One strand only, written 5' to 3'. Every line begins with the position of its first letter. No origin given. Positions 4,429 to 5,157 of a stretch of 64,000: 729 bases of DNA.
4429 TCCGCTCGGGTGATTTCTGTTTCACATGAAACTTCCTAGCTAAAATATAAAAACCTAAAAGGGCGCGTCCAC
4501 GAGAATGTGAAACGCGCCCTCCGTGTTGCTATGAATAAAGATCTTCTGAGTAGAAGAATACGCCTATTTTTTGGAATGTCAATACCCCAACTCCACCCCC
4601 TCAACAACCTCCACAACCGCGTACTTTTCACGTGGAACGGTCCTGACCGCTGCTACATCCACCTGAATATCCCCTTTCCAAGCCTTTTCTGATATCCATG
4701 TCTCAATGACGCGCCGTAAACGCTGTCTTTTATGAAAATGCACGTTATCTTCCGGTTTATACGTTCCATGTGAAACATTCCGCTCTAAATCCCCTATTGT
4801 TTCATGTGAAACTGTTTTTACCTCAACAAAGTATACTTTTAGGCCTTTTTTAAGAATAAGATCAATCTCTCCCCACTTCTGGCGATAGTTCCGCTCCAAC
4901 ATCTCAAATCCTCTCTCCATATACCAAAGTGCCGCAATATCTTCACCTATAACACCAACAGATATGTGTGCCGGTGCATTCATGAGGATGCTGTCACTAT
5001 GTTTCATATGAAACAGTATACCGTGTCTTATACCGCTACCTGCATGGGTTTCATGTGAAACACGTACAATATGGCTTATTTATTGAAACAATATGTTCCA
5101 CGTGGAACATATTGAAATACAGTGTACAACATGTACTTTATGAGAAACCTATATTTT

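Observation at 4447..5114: Cluster of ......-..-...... palindromes plus a 26-nt CACGTG-centred palindrome around yraN, including sites inside the coding sequence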

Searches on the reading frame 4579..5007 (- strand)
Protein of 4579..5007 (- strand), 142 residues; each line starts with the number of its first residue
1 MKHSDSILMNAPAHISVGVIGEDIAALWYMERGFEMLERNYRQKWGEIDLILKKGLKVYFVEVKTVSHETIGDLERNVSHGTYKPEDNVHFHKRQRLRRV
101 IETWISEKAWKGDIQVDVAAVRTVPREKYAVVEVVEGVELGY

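Call 9: find_homologous_proteins(query=window:4579-5007:-)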
Query window:4579-5007:- (142 aa): 777 proteins with E <= 0.001 among 1255 candidates; the best 120 are listed.
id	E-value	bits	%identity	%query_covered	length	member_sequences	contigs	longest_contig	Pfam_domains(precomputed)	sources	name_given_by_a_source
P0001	5.2e-89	313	100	100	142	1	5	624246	PF02021.24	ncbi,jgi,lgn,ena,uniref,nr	ncbi:YraN family protein [Candidatus Parcubacteria bacterium]|uniref:UPF0102 protein COU16_03340 n=1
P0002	1.5e-62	228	74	93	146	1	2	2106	PF02021.24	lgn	-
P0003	2.1e-60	221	71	99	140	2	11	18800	PF02021.24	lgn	-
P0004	2.2e-44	169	58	92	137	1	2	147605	PF02021.24,PF08378.18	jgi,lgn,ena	-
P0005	2.5e-44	169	63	90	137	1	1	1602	PF02021.24,PF08378.18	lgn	-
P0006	1.4e-41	160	57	88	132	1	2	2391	PF02021.24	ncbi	-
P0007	1.9e-41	159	58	92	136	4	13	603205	PF02021.24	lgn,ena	-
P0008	1.9e-41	159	56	94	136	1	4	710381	PF02021.24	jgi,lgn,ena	-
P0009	2.4e-40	156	55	88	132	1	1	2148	PF02021.24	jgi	jgi:putative endonuclease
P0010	4.1e-40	155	57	88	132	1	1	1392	PF02021.24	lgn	-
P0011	7.4e-40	154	57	87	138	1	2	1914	PF02021.24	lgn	-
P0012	1.4e-39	153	54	88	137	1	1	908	PF02021.24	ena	-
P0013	2.7e-39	152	57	97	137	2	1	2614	PF02021.24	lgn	-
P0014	3.0e-39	152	62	81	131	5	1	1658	PF02021.24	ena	-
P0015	1.2e-38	150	54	92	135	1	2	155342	PF02021.24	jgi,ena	-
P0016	2.5e-38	149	54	91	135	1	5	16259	PF02021.24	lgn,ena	-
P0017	3.3e-38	149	54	89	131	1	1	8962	PF02021.24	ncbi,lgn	-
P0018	4.4e-38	148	53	88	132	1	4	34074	PF02021.24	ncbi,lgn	-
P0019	7.6e-38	148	55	87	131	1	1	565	PF02021.24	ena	-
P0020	7.8e-38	147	53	88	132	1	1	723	PF02021.24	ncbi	-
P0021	9.9e-38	147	57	86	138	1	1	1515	PF02021.24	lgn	-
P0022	2.0e-37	146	54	97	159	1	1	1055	PF02021.24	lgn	-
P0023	2.4e-37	146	60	81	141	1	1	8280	PF02021.24,PF08378.18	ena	-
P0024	4.6e-37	145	53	94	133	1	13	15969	PF02021.24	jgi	jgi:putative endonuclease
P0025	5.8e-37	145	57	89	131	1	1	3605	PF02021.24,PF08378.18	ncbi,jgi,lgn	-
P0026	6.0e-37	145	52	88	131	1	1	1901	PF02021.24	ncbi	-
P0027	6.4e-37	145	55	88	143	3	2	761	PF02021.24,PF08378.18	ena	-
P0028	8.6e-37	144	55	90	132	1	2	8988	PF02021.24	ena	-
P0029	3.0e-36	142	55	88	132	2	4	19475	PF02021.24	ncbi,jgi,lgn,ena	-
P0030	3.4e-36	142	55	89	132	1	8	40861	PF02021.24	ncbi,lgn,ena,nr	ncbi:YraN family protein [Candidatus Kaiserbacteria bacterium]|nr:YraN family protein [Candidatus Ka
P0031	4.0e-36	142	50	89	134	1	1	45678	PF02021.24,PF08378.18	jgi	-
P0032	6.9e-36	141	53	90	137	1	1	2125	PF02021.24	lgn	-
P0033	7.0e-36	141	51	97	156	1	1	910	PF02021.24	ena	-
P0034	9.3e-36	141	54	89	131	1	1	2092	PF02021.24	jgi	-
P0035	9.9e-36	141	54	86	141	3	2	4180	PF02021.24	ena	-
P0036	1.0e-35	141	53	86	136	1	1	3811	PF02021.24,PF08378.18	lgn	-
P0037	1.4e-35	140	53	88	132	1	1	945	PF02021.24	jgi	jgi:putative endonuclease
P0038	1.5e-35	140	51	90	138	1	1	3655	PF02021.24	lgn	-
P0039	1.8e-35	140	51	88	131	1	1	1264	PF02021.24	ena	-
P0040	2.3e-35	140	50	88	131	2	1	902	PF02021.24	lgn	-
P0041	2.4e-35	139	47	96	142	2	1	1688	PF02021.24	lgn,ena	-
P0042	2.4e-35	139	55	84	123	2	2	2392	PF02021.24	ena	-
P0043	3.7e-35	139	52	89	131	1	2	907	PF02021.24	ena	-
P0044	4.2e-35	139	49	99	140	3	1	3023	PF02021.24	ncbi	-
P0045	5.0e-35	138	54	86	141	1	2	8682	PF02021.24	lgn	-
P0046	6.7e-35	138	51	88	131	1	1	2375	PF02021.24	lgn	-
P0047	7.6e-35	138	55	88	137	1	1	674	PF02021.24,PF08378.18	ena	-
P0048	9.5e-35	137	55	86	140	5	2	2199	PF02021.24,PF08378.18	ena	-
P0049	1.1e-34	137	49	88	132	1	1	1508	PF02021.24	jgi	jgi:putative endonuclease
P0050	1.2e-34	137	53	88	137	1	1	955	PF02021.24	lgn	-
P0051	1.2e-34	137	52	86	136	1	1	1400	PF02021.24,PF08378.18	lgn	-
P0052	1.8e-34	137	52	87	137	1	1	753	PF02021.24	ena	-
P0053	2.5e-34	136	52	88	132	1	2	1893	PF02021.24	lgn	-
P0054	2.8e-34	136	50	91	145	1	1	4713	PF02021.24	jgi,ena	-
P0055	3.7e-34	136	52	88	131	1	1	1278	PF02021.24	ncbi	-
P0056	6.0e-34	135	51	88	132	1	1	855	PF02021.24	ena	-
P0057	8.6e-34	134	50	88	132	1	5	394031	PF02021.24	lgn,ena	-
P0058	1.0e-33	134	52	87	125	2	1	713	PF02021.24,PF08378.18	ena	-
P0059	1.0e-33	134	48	89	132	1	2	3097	PF02021.24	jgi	jgi:putative endonuclease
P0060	1.1e-33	134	53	89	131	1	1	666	PF02021.24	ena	-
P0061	1.1e-33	134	51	88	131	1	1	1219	PF02021.24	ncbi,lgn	-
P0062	1.3e-33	134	51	87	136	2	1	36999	PF02021.24,PF08378.18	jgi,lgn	jgi:putative endonuclease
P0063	1.3e-33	134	54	89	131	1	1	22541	PF02021.24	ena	-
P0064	1.4e-33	134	50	86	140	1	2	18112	PF02021.24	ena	-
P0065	1.6e-33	134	51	88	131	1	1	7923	PF02021.24,PF08378.18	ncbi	-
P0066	1.6e-33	133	52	87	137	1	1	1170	PF02021.24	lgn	-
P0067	1.8e-33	133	52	86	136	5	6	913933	PF02021.24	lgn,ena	-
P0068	1.8e-33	133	51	88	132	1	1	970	PF02021.24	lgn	-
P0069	2.9e-33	133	52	93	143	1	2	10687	PF02021.24,PF08378.18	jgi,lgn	jgi:putative endonuclease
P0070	3.3e-33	133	50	88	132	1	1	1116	PF02021.24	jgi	jgi:putative endonuclease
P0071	3.4e-33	132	54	88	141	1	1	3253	PF02021.24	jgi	jgi:putative endonuclease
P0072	3.7e-33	132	48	99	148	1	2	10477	PF02021.24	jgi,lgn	-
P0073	4.2e-33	132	51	89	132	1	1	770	PF02021.24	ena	-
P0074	5.0e-33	132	51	88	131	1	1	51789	PF02021.24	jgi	jgi:putative endonuclease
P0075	6.0e-33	132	50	87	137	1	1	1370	PF02021.24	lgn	-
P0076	6.5e-33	132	51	88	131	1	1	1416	PF02021.24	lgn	-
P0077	6.9e-33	131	55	80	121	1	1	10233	PF02021.24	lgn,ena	-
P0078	7.0e-33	131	50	88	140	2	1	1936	PF02021.24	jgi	jgi:putative endonuclease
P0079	8.8e-33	131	50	88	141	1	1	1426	PF02021.24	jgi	jgi:putative endonuclease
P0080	9.6e-33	131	53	86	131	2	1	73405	PF02021.24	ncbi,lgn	-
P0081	9.9e-33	131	52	86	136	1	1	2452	PF02021.24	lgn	-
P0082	1.0e-32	131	52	86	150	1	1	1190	PF02021.24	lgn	-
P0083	1.1e-32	131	48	88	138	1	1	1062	PF02021.24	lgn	-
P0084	1.1e-32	131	51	86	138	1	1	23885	PF02021.24,PF08378.18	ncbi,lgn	-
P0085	1.1e-32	131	50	88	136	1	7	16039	PF02021.24,PF08378.18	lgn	-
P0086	1.2e-32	131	53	86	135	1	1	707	PF02021.24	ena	-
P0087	1.3e-32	131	47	88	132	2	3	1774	PF02021.24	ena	-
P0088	1.4e-32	131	56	86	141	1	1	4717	PF02021.24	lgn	-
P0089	1.6e-32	130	49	86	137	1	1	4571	PF02021.24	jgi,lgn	jgi:putative endonuclease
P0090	1.6e-32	130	49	86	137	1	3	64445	PF02021.24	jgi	jgi:putative endonuclease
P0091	1.8e-32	130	48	96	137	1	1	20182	PF02021.24,PF08378.18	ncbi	-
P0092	2.1e-32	130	51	90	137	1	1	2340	PF02021.24,PF08378.18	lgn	-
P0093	2.5e-32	130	49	88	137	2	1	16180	PF02021.24,PF08378.18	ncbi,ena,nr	ncbi:YraN family protein [Candidatus Kaiserbacteria bacterium]|nr:YraN family protein [Candidatus Ka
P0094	2.5e-32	130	51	86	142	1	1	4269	PF02021.24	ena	-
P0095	2.9e-32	129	52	86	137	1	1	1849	PF02021.24,PF08378.18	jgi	jgi:Holliday junction resolvase-like predicted endonuclease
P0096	3.7e-32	129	50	88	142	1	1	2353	PF02021.24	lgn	-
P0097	3.8e-32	129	50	88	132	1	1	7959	PF02021.24,PF08378.18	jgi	jgi:putative endonuclease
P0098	4.8e-32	129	53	86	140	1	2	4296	PF02021.24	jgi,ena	-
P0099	5.1e-32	129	52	86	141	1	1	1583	PF02021.24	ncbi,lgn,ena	-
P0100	5.2e-32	129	48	89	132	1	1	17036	PF02021.24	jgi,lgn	-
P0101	6.1e-32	128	51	87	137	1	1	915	PF02021.24,PF08378.18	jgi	jgi:putative endonuclease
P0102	7.5e-32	128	52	87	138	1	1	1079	PF02021.24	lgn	-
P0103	8.4e-32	128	49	87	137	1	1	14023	PF02021.24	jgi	jgi:putative endonuclease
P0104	9.7e-32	128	54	86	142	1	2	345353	PF02021.24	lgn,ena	-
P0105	1.6e-31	127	54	86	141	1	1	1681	PF02021.24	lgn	-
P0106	2.0e-31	127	47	92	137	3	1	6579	PF02021.24,PF08378.18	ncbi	-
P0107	3.0e-31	126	49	88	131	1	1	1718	PF02021.24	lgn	-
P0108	3.0e-31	126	47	94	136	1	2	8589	PF02021.24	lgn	-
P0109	3.3e-31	126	51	89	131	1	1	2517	PF02021.24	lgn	-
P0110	3.7e-31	126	52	88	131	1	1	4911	PF02021.24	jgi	jgi:putative endonuclease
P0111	3.9e-31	126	48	86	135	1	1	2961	PF02021.24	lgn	-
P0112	4.2e-31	126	51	86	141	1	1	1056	PF02021.24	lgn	-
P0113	7.3e-31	125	48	88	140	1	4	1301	PF02021.24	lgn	-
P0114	8.1e-31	125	50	88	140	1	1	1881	PF02021.24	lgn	-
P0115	1.0e-30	124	50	88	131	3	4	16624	PF02021.24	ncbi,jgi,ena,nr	ncbi:MAG TPA: YraN family protein [Candidatus Paceibacterota bacterium]|nr:YraN family protein [Cand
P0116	1.1e-30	124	52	88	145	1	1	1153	PF02021.24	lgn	-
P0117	1.3e-30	124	52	86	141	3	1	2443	PF02021.24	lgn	-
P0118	1.3e-30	124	49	88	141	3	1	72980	PF02021.24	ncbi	-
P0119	1.7e-30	124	47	86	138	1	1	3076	PF02021.24,PF08378.18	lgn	-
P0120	1.7e-30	124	42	91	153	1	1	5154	PF02021.24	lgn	-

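Call 12: find_encoding_contigs(protein=P0003, flank=3000, max_places=3)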
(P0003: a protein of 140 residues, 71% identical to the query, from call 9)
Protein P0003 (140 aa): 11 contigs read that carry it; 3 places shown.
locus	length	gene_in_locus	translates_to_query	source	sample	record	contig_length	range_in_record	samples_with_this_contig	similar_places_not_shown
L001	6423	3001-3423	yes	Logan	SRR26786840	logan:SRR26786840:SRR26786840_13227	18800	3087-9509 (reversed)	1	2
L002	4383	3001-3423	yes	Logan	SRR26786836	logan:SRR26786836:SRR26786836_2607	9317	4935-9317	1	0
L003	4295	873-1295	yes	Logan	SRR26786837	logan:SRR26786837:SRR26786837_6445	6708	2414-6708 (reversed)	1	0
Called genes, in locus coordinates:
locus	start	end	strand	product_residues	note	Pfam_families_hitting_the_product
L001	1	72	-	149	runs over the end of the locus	PF00828:Ribosomal_L27A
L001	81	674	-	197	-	PF00333:Ribosomal_S5, PF03719:Ribosomal_S5_C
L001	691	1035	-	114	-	PF00861:Ribosomal_L18p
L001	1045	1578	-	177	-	PF00347:Ribosomal_L6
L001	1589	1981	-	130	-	PF00410:Ribosomal_S8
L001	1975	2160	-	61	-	PF00253:Ribosomal_S14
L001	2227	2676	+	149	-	-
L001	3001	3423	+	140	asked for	PF02021:UPF0102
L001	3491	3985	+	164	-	-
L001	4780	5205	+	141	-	PF00293:NUDIX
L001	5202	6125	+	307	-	PF01544:CorA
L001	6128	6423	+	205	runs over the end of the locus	PF12697:Abhydrolase_6 (faint), PF00561:Abhydrolase_1 (faint)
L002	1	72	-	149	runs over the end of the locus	PF00828:Ribosomal_L27A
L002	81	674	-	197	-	PF00333:Ribosomal_S5, PF03719:Ribosomal_S5_C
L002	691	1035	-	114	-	PF00861:Ribosomal_L18p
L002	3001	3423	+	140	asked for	PF02021:UPF0102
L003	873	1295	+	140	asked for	PF02021:UPF0102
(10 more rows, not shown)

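Call 13: find_encoding_contigs(protein=P0002, flank=3000, max_places=2)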
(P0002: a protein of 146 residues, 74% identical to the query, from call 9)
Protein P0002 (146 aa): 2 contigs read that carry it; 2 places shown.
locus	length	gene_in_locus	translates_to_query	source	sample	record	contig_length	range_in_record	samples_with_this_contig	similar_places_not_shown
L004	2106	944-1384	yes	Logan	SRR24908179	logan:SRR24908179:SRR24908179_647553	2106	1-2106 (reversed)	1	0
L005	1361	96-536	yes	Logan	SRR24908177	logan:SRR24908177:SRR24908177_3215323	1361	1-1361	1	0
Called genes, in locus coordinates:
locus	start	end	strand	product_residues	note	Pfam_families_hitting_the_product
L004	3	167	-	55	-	?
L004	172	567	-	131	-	-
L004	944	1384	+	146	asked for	PF02021:UPF0102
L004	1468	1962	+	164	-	PF01936:NYN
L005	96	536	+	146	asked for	PF02021:UPF0102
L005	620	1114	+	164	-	PF01936:NYN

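Call 14: find_encoding_contigs(protein=P0004, flank=3000, max_places=2)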
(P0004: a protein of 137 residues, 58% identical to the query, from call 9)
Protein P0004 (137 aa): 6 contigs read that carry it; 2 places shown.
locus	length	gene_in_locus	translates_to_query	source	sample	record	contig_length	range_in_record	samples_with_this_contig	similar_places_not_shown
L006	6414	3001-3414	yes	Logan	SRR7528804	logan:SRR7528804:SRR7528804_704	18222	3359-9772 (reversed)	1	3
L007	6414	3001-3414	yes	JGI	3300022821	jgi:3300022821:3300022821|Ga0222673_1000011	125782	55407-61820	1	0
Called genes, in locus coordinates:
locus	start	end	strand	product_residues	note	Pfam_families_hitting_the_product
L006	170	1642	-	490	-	PF01743:PolyA_pol, PF12627:PolyA_pol_RNAbd, PF01966:HD, PF13735:tRNA_NucTran2_2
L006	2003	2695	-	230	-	PF13384:HTH_23 (weak)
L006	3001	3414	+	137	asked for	PF08378:NERD (weak), PF02021:UPF0102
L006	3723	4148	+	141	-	PF00293:NUDIX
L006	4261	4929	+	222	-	PF00326:Peptidase_S9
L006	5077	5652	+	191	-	PF04542:Sigma70_r2 (weak), PF04545:Sigma70_r4 (faint), PF08281:Sigma70_r4_2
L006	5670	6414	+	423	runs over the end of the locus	PF18915:DUF5667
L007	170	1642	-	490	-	PF01743:PolyA_pol, PF12627:PolyA_pol_RNAbd, PF01966:HD, PF13735:tRNA_NucTran2_2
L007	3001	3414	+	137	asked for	PF08378:NERD (weak), PF02021:UPF0102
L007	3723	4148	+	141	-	PF00293:NUDIX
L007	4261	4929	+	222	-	PF00326:Peptidase_S9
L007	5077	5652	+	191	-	PF04542:Sigma70_r2 (weak), PF04545:Sigma70_r4 (faint), PF08281:Sigma70_r4_2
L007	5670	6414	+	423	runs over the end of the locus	PF18915:DUF5667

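Call 25: find_related_loci(query=A1, collection=genome_contigs, flank=10000)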
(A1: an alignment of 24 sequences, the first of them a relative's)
Query A1 (142 aa) in genome_contigs; peptide patterns used: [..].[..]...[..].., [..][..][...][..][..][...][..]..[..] (x = any residue, [..] = any of these).
599 stretches matched a pattern (row limit reached: there are more); 578 encode a relative of the query (tblastn E <= 1e-3); the best 80 are kept; 80 distinct loci.
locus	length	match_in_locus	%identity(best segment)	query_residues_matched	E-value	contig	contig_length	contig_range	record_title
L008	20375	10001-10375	54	17-141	3e-43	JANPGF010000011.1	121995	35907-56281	MAG: Candidatus Kaiserbacteria bacterium isolate VAR_69_metabat_401 VAR_69_k141_2212586, whole genome shotgun sequence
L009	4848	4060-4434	55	17-141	2e-42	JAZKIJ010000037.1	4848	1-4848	MAG: Patescibacteria group bacterium isolate ADI_DC_SW_02_SPN_11032020-bin026 DCSW02SPN_B026_0_000000000037, whole genom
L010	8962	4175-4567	53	10-140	9e-43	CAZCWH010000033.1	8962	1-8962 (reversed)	MAG TPA_asm: uncultured Candidatus Saccharibacteria bacterium isolate SRP342105_co2_121 genome assembly, contig: NODE_84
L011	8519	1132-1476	63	17-131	4e-42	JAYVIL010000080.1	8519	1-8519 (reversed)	MAG: Candidatus Kaiserbacteria bacterium isolate GL51_DN_metabinner_26 GL51_DN_metabinner_26_79, whole genome shotgun se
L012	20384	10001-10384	51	11-138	2e-42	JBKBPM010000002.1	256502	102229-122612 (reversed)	MAG: Candidatus Paceibacteria bacterium isolate 21H_026.bin.18 NODE_71_length_256502_cov_194.245927, whole genome shotgu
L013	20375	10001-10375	54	17-141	7e-42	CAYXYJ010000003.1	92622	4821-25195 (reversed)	MAG TPA_asm: uncultured Candidatus Saccharibacteria bacterium isolate binchicken_co179_48 genome assembly, contig: NODE_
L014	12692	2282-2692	50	3-138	6e-42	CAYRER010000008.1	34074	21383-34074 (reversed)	MAG TPA_asm: uncultured Candidatus Saccharibacteria bacterium isolate SRP323723_co1_135 genome assembly, contig: NODE_10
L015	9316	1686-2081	48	10-141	3e-41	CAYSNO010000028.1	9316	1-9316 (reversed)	MAG TPA_asm: uncultured Candidatus Saccharibacteria bacterium isolate SRP342105_co1_172 genome assembly, contig: NODE_10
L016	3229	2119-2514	48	10-141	1e-40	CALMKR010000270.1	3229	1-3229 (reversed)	MAG TPA_asm: uncultured bacterium isolate SRR5676466_bin.108_CONCOCT_v1.1_MAG genome assembly, contig: ERZ724530.12189,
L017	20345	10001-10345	60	17-131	4e-40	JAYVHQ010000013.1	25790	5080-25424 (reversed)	MAG: Candidatus Kaiserbacteria bacterium isolate GL49_Down_metabinner_27 GL49_Down_metabinner_27_12, whole genome shotgu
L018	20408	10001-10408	49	3-138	6e-40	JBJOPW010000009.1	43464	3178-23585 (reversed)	MAG: Candidatus Parcubacteria bacterium isolate whiteclaycreek2_2019_sw_WHONDRS-S19S_0038_A_bin.8 scaffold_0000114, whol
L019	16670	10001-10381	52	14-140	1e-39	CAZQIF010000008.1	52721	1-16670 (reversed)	MAG TPA_asm: uncultured Candidatus Saccharibacteria bacterium isolate SRP286056_co3_504 genome assembly, contig: NODE_31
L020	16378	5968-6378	53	3-140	6e-40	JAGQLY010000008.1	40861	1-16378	MAG: Candidatus Kaiserbacteria bacterium isolate HKST-UBA28 k127_710643, whole genome shotgun sequence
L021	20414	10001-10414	51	3-140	7e-40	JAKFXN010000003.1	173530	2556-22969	MAG: Candidatus Parcubacteria bacterium isolate ND3_Bin_27 ND3_0000007, whole genome shotgun sequence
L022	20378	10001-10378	50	17-138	2e-39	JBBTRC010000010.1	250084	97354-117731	MAG: Patescibacteria group bacterium isolate H41-bin044_1 H41_bin044_1_000000000010, whole genome shotgun sequence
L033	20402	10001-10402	49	1-138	1e-36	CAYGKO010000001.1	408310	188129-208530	MAG TPA_asm: uncultured Candidatus Saccharibacteria bacterium isolate ERP117304_co1_170 genome assembly, contig: NODE_14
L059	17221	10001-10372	51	17-140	1e-34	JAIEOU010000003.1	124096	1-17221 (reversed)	MAG: Patescibacteria group bacterium isolate co.spades.DASTOOL.1kb_143 c_000000444776, whole genome shotgun sequence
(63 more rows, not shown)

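Call 34: find_encoding_contigs(protein=P0001, flank=10000, max_places=3)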
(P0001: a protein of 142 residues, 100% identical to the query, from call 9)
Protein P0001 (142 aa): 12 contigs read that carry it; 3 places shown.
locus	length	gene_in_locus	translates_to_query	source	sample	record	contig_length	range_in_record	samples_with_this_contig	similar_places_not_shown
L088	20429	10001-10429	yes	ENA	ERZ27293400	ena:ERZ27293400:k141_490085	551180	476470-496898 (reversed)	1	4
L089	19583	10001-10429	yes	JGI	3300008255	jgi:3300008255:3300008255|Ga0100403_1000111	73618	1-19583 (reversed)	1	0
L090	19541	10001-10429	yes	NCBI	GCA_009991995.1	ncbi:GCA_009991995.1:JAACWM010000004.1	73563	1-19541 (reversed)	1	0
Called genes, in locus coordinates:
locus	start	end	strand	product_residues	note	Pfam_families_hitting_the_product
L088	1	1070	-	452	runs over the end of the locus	PF00753:Lactamase_B, PF23023:Anti-Pycsar_Apyc1, PF12706:Lactamase_B_2, PF16661:Lactamase_B_6, PF10996:Beta-Casp, PF07521:RMMBL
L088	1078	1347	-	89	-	PF09997:DUF2238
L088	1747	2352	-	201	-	PF00334:NDK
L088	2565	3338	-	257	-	PF00557:Peptidase_M24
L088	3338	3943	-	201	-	PF00406:ADK, PF13207:AAA_17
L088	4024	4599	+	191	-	PF13189:Cytidylate_kin2, PF13521:AAA_28 (faint), PF02224:Cytidylate_kin (weak), PF13207:AAA_17, PF13238:AAA_18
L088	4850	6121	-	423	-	PF00344:SecY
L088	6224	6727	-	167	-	PF00828:Ribosomal_L27A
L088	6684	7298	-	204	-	PF00333:Ribosomal_S5, PF03719:Ribosomal_S5_C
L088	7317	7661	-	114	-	PF00861:Ribosomal_L18p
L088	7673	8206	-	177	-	PF00347:Ribosomal_L6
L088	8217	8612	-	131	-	PF00410:Ribosomal_S8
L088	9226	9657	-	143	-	-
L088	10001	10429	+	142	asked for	PF02021:UPF0102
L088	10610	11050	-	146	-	-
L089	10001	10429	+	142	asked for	PF02021:UPF0102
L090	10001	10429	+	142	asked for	PF02021:UPF0102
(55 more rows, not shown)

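Call 45: search_protein_families(library=pfam, proteins=[L018:8697-9371:+, L001:3491-3985:+, window:4579-5007:-, L059:11673-12296:+, L021:8222-8506:+, L033:9168-9842:+, L013:10434-10940:+], max_evalue=0.01)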
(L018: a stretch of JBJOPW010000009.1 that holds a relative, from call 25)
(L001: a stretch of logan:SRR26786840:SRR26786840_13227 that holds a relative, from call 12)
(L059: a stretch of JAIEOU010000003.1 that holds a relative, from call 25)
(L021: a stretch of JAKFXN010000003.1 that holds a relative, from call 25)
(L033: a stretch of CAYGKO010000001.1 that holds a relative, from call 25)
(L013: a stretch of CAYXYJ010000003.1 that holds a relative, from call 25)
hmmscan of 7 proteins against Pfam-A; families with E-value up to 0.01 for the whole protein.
L018:8697-9371:+ (224 aa): 6 families
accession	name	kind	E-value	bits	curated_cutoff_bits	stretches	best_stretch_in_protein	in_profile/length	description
PF13936.12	HTH_38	-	0.00013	22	27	1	8-34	13-39/44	Helix-turn-helix domain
PF13384.12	HTH_23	-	0.00079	19.6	24.6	1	7-37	9-39/50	Homeodomain-like domain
PF01381.28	HTH_3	-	0.0011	19.3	23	1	13-39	7-33/55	Helix-turn-helix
PF04218.19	CENP-B_N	-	0.0036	17.4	21.2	0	13-37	20-44/53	CENP-B N-terminal DNA-binding domain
PF02796.21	HTH_7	-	0.0055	17.3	23.8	0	6-32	12-38/45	Helix-turn-helix domain of resolvase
PF07022.19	Phage_CI_repr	-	0.0096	16.7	22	0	17-44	14-41/65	Bacteriophage CI repressor helix-turn-helix domain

L001:3491-3985:+ (164 aa): 1 family
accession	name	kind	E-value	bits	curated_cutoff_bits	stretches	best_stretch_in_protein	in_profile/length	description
PF18798.6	LPD3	-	0.0019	18.8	27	1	12-140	3-113/114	Large polyvalent protein-associated domain 3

window:4579-5007:- (142 aa): 2 families
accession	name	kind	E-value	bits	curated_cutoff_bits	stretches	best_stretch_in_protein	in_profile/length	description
PF02021.23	UPF0102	-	4.6e-19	69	23.6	1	21-121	1-80/80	Uncharacterised protein family UPF0102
PF08378.17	NERD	-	0.00048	21.1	22.1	1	21-95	5-90/111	Nuclease-related domain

L059:11673-12296:+ (207 aa): 4 families
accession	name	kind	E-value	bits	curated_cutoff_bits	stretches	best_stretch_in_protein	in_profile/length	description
PF08281.18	Sigma70_r4_2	-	4.5e-12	45.8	25.7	1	138-186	6-54/54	Sigma-70, region 4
PF04542.20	Sigma70_r2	-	3.9e-08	33.4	24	1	33-98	2-69/71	Sigma-70 region 2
PF04545.22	Sigma70_r4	-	5.2e-07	29.5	24.1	1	139-187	1-49/50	Sigma-70, region 4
PF07638.17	Sigma70_ECF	-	0.0057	17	21.1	0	39-194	29-183/185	ECF sigma factor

L021:8222-8506:+ (94 aa): 2 families
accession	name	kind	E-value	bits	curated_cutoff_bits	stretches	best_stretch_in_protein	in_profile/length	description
PF07883.17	Cupin_2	-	1e-06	28.8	27.2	1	25-76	6-57/70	Cupin domain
PF12973.13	Cupin_7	-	0.0035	17.6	27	1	23-50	39-66/105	ChrR Cupin-like domain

L033:9168-9842:+ (224 aa): 0 families

L013:10434-10940:+ (168 aa): 2 families
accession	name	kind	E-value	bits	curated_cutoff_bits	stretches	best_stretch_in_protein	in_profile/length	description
PF00702.32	Hydrolase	-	0.00066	20.6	26.4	0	23-120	79-181/191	haloacid dehalogenase-like hydrolase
PF13419.12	HAD_2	-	0.0023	18.5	23.8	0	43-94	80-131/178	Haloacid dehalogenase-like hydrolase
